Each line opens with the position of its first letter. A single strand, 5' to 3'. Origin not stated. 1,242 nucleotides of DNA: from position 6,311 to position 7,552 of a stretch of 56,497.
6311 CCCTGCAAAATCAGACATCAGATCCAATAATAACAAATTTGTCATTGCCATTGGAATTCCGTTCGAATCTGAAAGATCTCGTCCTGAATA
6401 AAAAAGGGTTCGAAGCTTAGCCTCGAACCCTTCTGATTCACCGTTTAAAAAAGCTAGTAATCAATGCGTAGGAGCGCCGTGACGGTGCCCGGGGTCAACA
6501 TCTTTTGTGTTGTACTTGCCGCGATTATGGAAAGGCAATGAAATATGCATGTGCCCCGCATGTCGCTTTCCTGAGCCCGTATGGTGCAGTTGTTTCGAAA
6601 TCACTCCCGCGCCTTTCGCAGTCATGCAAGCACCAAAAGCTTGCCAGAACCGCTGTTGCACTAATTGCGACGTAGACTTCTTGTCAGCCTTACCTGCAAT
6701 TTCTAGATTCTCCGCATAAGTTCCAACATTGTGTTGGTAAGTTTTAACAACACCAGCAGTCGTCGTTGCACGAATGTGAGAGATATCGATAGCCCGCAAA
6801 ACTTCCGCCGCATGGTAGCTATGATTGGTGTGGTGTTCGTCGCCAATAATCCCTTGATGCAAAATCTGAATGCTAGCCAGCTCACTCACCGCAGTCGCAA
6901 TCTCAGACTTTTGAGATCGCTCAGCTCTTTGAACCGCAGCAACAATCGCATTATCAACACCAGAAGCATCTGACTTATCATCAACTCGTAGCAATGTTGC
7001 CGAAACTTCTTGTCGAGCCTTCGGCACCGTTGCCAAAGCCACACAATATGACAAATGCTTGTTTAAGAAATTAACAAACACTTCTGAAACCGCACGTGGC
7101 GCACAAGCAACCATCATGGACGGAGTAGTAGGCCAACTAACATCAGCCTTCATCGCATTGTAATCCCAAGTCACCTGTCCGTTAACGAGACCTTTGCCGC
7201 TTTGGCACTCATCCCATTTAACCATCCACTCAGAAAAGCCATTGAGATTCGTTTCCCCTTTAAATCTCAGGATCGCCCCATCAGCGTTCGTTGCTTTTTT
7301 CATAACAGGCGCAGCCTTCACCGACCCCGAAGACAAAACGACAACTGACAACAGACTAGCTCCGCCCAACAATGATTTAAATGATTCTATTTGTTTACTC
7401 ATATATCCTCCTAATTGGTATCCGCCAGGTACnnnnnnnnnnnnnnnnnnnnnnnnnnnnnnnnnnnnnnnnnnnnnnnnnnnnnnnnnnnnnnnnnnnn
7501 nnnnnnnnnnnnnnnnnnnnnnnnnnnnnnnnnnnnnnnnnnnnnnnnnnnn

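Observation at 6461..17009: Contiguous block of seven exported proteins, most with cell-wall-hydrolase-type signatures: candidate undescribed secreted muralytic arsenal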

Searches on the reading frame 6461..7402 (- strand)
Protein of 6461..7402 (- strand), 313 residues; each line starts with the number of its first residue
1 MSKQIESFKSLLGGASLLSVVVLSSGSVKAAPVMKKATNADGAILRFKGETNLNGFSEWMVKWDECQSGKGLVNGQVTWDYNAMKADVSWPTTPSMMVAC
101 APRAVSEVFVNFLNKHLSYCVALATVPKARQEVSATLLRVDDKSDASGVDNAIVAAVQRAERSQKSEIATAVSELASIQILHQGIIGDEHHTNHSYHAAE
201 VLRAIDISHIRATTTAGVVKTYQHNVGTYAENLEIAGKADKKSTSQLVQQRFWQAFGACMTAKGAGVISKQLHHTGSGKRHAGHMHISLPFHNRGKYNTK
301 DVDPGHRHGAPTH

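Call 4: search_protein_families(library=pfam, proteins=[window:6461-7402:-], max_evalue=1)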
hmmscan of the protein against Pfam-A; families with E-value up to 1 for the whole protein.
window:6461-7402:- (313 aa): 0 families

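Call 5: search_protein_families(library=ncbifam, proteins=[window:6461-7402:-], max_evalue=1)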
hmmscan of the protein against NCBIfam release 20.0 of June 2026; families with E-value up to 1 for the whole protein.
window:6461-7402:- (313 aa): 0 families

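Call 14: search_solved_structures(query=window:6461-7402:-, max_evalue=1)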
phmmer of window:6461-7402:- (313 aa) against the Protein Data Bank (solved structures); distinct sequences matched with E-value up to 1: 0.

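Call 70: find_related_loci(query=A3, collection=metagenome_contigs, flank=6000)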
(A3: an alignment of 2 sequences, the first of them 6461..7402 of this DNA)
Query A3 (313 aa) in metagenome_contigs; peptide patterns used: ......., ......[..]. (x = any residue, [..] = any of these).
237 stretches matched a pattern, but none encodes a relative of the query by tblastn (E <= 1e-3).
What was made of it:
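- Tried and rejected: The first metagenome scan for G1 found nothing (call 70).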

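Call 75: search_solved_structures(query=A5, max_evalue=10, show_alignments=3)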
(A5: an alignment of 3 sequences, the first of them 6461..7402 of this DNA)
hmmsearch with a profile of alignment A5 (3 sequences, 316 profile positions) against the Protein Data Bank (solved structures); distinct sequences matched with E-value up to 10: 0.

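Call 76: list_cluster_members(proteins=[window:6461-7402:-, window:8653-10566:-, window:10713-11912:+, window:13036-13731:-, window:13728-17009:-])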
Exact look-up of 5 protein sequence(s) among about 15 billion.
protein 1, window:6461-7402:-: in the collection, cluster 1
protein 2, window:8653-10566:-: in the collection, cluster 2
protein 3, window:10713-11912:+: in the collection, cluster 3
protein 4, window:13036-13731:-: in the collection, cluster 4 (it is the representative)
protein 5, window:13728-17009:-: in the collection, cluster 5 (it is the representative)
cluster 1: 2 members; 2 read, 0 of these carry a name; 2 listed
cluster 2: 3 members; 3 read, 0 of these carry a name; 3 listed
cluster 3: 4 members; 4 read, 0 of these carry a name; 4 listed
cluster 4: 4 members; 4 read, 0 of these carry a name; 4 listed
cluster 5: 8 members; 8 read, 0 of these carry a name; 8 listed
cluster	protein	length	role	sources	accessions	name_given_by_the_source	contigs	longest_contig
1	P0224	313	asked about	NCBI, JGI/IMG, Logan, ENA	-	-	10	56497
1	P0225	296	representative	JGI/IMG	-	-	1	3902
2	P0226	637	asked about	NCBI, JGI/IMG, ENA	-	-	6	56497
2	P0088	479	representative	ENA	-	-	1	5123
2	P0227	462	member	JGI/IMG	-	-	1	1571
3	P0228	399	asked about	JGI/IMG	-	-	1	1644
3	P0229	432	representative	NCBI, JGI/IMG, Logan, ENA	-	-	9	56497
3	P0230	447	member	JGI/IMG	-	-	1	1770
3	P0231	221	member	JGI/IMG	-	-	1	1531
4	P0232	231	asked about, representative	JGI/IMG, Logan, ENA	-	-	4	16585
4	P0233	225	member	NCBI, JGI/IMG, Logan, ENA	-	-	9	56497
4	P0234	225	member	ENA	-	-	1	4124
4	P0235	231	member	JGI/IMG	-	-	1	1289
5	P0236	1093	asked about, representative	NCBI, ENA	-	-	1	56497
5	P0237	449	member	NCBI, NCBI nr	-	-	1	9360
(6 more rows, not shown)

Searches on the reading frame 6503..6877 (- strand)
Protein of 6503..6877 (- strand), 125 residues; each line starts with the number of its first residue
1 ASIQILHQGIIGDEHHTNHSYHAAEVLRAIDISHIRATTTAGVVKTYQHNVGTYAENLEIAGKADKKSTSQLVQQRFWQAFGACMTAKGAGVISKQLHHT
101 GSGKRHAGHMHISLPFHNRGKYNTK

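Call 72: find_related_loci(query=A4, collection=metagenome_contigs, flank=6000)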
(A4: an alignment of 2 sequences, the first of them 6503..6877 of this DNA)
Query A4 (125 aa) in metagenome_contigs; peptide patterns used: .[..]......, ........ (x = any residue, [..] = any of these).
186 stretches matched a pattern; 1 encode a relative of the query (tblastn E <= 1e-3); 1 distinct loci.
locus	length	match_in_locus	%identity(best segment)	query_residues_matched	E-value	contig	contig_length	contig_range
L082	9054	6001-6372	58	2-125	2e-48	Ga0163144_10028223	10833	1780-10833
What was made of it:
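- Tried and rejected: The second found one locus (call 72).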
